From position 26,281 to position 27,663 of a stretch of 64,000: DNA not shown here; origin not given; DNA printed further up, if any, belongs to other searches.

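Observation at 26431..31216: PilT-like ATPase translationally coupled to a 1200-aa STAND NTPase with a dead cyclase domain; no other pilus genes nearby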

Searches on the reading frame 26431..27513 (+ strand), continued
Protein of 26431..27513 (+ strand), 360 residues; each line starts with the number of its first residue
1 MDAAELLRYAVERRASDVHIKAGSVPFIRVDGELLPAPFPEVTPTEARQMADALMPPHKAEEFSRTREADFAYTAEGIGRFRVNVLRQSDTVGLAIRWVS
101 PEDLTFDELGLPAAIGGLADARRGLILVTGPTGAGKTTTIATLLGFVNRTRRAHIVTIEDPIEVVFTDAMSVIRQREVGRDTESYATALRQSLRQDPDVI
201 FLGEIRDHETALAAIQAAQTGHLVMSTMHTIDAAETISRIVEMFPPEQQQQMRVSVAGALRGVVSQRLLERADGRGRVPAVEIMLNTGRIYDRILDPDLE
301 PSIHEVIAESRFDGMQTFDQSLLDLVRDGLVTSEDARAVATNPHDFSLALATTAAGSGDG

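Call 92: search_solved_structures(query=window:26431-27513:+, max_evalue=1e-70, show_alignments=5)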
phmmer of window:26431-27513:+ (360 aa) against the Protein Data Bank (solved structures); distinct sequences matched with E-value up to 1e-70: 8.
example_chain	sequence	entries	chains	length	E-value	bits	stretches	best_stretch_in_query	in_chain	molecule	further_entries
5fl3_A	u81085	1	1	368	3.7e-104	351.7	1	4-355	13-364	PILI RETRACTION PROTEIN PILT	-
2gsz_A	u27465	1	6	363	4.8e-89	302.1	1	4-346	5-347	twitching motility protein PilT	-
2ewv_A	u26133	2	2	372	5.2e-89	301.9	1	4-346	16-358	twitching motility protein PilT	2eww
5zfq_A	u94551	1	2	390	3.7e-84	286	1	5-353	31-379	Twitching motility pilus retraction protein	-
3jvu_A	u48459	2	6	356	1.2e-81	277.7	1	1-349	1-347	Twitching mobility protein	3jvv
6ojx_A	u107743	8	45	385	1.6e-79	270.8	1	5-346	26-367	Twitching motility pilus retraction ATPase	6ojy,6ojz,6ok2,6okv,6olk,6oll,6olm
10my_A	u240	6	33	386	1.1e-76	261.4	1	11-354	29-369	PilT/PilU family type 4a pilus ATPase | Twitching motility protein PilT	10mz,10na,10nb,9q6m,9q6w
9n32_A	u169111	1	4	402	2.1e-75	257.2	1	2-351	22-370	PilU protein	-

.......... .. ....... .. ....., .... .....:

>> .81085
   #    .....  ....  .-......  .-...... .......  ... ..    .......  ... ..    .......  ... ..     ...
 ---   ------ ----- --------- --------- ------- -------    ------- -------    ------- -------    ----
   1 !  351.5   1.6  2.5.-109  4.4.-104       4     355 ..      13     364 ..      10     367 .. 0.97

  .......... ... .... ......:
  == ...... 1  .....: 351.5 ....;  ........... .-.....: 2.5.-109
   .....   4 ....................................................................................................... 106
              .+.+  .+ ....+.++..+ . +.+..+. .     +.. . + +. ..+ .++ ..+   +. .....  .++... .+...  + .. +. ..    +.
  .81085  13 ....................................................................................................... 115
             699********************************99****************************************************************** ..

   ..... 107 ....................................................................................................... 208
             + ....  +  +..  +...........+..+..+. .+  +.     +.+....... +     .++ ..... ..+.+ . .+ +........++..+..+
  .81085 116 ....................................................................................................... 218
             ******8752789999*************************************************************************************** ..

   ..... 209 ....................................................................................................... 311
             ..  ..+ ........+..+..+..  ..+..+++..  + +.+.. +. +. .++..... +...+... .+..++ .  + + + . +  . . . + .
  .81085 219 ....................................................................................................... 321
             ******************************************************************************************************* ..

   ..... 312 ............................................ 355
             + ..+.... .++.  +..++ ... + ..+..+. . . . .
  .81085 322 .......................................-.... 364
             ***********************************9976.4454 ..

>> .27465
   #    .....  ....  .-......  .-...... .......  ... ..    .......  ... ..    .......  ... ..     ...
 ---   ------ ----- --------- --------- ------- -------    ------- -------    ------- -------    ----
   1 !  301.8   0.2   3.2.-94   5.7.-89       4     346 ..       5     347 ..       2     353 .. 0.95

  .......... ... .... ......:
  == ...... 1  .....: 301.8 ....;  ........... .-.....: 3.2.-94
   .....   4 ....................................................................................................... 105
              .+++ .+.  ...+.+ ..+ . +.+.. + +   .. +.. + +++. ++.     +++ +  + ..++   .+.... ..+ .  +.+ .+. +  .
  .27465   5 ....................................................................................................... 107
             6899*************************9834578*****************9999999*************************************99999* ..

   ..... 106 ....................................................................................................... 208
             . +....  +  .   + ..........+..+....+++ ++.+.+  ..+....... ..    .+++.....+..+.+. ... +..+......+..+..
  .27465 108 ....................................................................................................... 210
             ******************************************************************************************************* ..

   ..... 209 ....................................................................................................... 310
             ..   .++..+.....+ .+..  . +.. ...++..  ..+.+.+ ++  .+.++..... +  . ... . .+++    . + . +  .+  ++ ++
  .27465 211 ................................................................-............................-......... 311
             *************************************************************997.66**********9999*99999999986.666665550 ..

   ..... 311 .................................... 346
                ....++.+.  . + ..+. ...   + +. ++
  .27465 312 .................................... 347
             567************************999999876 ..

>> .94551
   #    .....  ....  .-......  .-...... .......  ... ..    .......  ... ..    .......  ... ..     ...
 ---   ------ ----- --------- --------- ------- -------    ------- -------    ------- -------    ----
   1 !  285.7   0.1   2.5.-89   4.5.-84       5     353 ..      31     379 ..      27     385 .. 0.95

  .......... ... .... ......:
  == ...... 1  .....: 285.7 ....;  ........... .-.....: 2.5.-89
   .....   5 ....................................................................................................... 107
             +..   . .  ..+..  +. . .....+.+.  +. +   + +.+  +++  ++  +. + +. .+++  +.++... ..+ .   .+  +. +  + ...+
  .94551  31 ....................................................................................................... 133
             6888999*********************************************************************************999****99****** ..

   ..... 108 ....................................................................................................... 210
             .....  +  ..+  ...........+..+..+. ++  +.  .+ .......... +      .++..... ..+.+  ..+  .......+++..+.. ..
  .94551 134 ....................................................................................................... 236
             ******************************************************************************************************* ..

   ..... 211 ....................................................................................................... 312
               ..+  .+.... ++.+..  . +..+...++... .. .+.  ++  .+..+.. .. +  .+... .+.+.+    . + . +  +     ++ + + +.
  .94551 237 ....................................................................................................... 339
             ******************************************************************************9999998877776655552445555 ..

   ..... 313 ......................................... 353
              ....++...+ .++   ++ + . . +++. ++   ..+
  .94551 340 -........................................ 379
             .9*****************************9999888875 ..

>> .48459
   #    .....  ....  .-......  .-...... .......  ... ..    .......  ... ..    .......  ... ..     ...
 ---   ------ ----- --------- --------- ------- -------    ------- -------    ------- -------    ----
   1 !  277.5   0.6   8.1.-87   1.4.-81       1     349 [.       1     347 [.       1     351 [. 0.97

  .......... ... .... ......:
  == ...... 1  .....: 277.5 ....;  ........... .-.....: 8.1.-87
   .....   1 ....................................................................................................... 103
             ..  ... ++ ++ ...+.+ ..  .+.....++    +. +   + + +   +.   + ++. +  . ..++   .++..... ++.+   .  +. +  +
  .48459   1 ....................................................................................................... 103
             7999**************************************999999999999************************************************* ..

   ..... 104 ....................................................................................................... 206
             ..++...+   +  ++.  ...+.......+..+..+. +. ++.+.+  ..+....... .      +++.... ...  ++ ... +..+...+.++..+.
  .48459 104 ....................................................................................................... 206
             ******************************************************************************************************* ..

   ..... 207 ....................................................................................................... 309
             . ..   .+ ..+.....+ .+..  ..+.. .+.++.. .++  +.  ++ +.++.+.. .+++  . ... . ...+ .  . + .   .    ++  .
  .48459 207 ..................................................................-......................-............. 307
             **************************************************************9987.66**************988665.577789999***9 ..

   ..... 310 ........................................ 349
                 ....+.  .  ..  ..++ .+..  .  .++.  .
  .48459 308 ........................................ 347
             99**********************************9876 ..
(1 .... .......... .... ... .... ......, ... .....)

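Call 93: find_encoding_contigs(protein=P0218, flank=10000, max_places=3)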
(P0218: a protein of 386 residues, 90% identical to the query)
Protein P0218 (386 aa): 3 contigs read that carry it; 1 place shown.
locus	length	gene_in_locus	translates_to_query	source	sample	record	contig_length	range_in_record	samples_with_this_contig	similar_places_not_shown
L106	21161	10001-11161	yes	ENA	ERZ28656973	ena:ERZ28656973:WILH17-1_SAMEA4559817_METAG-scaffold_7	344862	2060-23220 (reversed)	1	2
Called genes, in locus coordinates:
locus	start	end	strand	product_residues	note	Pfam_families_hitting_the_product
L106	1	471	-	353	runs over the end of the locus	PF07730:HisKA_3, PF13581:HATPase_c_2 (weak), PF02518:HATPase_c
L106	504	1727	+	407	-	PF05496:RuvB_N, PF13191:AAA_16 (weak), PF00004:AAA, PF07728:AAA_5 (faint), PF16193:AAA_assoc_2, PF12002:MgsA_C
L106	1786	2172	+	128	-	PF06103:DUF948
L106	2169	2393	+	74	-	-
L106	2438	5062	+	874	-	PF01411:tRNA-synt_2c, PF07973:tRNA_SAD, PF02272:DHHA1 (weak)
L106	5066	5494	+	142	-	PF03652:RuvX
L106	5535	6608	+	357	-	PF02618:YceG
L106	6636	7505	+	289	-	PF08501:Shikimate_dh_N, PF18317:SDH_C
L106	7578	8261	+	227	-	-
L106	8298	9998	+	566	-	PF05157:MshEN, PF00437:T2SSE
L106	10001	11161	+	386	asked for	PF00437:T2SSE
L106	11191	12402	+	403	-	PF28597:T2SSF_N, PF00482:T2SSF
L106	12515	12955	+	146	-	PF07963:N_methyl (weak)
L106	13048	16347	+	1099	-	PF07963:N_methyl (weak)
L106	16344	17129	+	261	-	PF07963:N_methyl (weak)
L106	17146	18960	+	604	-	-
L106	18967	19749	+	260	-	PF06750:A24_N_bact, PF01478:Peptidase_A24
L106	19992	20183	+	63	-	PF12728:HTH_17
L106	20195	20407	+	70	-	PF12728:HTH_17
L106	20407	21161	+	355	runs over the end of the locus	PF11104:PilM_2, PF14450:FtsA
